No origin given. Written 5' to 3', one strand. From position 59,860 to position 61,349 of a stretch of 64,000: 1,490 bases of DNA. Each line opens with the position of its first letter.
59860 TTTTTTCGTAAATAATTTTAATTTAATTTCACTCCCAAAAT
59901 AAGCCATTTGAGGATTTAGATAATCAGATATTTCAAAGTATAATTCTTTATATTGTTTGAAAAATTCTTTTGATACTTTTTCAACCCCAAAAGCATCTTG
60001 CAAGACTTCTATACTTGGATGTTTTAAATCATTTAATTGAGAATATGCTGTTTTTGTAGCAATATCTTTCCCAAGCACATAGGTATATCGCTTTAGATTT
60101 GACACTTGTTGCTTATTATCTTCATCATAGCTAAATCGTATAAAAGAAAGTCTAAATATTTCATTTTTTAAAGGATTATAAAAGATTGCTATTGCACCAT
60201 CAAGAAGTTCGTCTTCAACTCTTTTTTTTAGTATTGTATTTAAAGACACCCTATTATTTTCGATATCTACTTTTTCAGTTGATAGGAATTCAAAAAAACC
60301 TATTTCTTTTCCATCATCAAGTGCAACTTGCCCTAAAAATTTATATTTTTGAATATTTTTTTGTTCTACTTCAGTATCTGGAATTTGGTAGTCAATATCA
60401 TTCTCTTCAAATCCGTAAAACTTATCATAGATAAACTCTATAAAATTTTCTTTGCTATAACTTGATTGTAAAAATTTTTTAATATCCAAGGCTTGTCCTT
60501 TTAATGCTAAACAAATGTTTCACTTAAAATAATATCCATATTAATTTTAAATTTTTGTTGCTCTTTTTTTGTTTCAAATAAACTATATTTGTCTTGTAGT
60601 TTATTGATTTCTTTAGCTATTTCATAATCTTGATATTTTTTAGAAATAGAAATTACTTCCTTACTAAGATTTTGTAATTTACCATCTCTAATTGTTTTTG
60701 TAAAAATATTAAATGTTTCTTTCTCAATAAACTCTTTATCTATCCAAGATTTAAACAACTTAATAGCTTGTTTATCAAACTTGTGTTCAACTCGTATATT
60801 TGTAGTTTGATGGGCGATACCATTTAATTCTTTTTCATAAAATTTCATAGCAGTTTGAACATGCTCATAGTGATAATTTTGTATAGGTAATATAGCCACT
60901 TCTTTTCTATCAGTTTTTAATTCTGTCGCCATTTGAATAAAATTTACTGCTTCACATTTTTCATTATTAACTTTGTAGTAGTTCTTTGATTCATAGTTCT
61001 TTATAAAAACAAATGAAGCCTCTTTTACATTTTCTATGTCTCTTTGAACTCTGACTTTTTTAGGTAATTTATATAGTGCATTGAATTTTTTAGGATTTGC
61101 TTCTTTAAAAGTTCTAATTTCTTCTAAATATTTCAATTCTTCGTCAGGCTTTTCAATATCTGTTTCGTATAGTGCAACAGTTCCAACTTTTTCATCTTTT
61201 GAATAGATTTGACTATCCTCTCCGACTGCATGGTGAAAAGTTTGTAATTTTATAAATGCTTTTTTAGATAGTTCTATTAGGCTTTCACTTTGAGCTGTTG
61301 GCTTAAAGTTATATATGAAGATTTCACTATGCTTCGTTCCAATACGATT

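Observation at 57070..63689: PLD-SNF2 fusion plus large N6A methyltransferase: a reduced DISARM-class-1-like or atypical restriction-modification module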

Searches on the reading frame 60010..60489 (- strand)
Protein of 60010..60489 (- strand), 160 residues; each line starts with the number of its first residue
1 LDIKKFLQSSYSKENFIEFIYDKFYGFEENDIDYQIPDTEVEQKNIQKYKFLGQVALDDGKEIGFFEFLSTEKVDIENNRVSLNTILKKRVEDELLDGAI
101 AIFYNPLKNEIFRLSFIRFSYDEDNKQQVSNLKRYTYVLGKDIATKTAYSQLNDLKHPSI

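Call 77: predict_structure(alignment_id=A3)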
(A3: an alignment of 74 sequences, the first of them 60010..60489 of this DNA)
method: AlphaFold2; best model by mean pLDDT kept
length: 160 residues; sequences in the alignment: 74
mean_pLDDT: 92.1   pTM: 0.88
mean pLDDT of the five models: 92.1, 91.8, 91.5, 91.2, 90.4
residues with pLDDT >= 90: 124; 70-90: 36; 50-70: 0; < 50: 0
segments of 3 or more residues with pLDDT < 50: none
pLDDT, mean of each block of 10 residues (from residue 1): 95 96 93 94 95 93 96 93 91 88 96 94 81 88 95 86
secondary structure, 60 per line:
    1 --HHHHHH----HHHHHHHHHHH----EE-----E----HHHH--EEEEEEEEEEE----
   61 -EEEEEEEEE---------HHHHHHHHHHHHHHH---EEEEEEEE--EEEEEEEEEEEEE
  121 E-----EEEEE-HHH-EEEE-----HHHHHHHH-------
elements in order: H3-8 H13-23 H40-43 E46-56 E62-70 H80-94 E98-105 E108-121 E127-131 E137-140 H146-153

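Call 80: fold_search(model_id=the predicted structure, library=pdb)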
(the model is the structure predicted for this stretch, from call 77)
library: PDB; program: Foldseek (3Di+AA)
matches with E <= 10: 1276; with E <= 0.001: 4
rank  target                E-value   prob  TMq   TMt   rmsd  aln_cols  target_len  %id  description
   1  1k23_A                2.8e-04  1.00  0.37  0.22   7.7       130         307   13  Inorganic Pyrophosphatase (Family II) from Bacillus subtilis (released 2001-10-31)
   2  1k23_C                3.2e-04  1.00  0.37  0.22   7.7       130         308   13  Inorganic Pyrophosphatase (Family II) from Bacillus subtilis (released 2001-10-31)
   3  2iw4_B                8.8e-04  1.00  0.37  0.22   7.6       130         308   14  CRYSTAL STRUCTURE OF BASILLUS SUBTILIS FAMILY II INORGANIC PYROPHOSPHATASE MUTANT, H98Q, IN COMPLEX WITH PNP (released 2006-11-07)
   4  2eb0_B                9.4e-04  1.00  0.37  0.22   7.6       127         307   12  Crystal structure of Methanococcus jannaschii putative family II inorganic pyrophosphatase (released 2007-08-07)
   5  1wpm_A                1.2e-03  0.99  0.35  0.21   7.6       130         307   16  Structure of Bacillus subtilis inorganic pyrophosphatase (released 2004-11-23)
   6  2eb0_A                1.4e-03  1.00  0.35  0.21   6.2       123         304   11  Crystal structure of Methanococcus jannaschii putative family II inorganic pyrophosphatase (released 2007-08-07)
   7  9m0m                  1.8e-03  0.99  0.35  0.20   7.6       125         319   13  Crystal structure of a thermophilic family II inorganic pyrophosphatase in Thermodesulfobacterium commune (released 2026-03-04)
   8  2iw4_A                1.9e-03  1.00  0.38  0.22   7.6       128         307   16  CRYSTAL STRUCTURE OF BASILLUS SUBTILIS FAMILY II INORGANIC PYROPHOSPHATASE MUTANT, H98Q, IN COMPLEX WITH PNP (released 2006-11-07)
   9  1k20_A                2.1e-03  0.99  0.35  0.20   7.5       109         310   11  Inorganic Pyrophosphatase (family II) from Streptococcus gordonii at 1.5 A resolution (released 2001-10-31)
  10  1wpp_A                4.0e-03  0.99  0.34  0.20   7.7       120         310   10  Structure of Streptococcus gordonii inorganic pyrophosphatase (released 2004-11-23)
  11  1i74_A                5.4e-03  0.99  0.35  0.20   8.1       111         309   10  STREPTOCOCCUS MUTANS INORGANIC PYROPHOSPHATASE (released 2001-06-06)
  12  2enx_A                5.7e-03  0.99  0.36  0.21   7.2       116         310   10  Structure of the family II inorganic pyrophosphatase from Streptococcus agalactiae at 2.8 resolution (released 2007-05-29)
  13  9cr6_C                7.3e-03  0.66  0.25  0.18   9.5       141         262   18  Crystal structure of histidine racemase (HisR) of Fusobacterium nucleatum (C209S) (released 2025-03-05)
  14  6ll7_A                9.3e-03  0.98  0.37  0.22   8.0       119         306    9  Type II inorganic pyrophosphatase (PPase) from the psychrophilic bacterium Shewanella sp. AS-11, Mn-activated form (released 2020-03-25)
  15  2qb6_A                1.1e-02  0.90  0.35  0.17   8.1       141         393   10  Saccharomyces cerevisiae cytosolic exopolyphosphatase, sulfate complex (released 2007-12-11)
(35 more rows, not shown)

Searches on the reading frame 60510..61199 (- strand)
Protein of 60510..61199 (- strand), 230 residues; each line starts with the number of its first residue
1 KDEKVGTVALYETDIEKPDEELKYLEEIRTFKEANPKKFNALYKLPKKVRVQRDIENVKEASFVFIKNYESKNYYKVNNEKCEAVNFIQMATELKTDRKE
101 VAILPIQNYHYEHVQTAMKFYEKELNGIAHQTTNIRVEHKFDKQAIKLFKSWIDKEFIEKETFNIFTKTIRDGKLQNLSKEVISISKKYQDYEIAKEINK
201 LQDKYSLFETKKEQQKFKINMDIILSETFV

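Call 11: search_protein_families(library=padloc, proteins=[window:60510-61199:-], max_evalue=1)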
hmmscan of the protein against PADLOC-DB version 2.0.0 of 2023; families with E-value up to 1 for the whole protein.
window:60510-61199:- (230 aa): 0 families

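Call 12: search_protein_families(library=pfam, proteins=[window:60510-61199:-], max_evalue=10)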
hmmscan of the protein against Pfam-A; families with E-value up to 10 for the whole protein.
window:60510-61199:- (230 aa): 1 family
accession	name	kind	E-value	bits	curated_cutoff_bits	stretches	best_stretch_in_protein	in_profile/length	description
PF06847.16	Arc_PepC_II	-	7.5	7.7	29.9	1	105-161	13-67/93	Archaeal Peptidase A24 C-terminus Type II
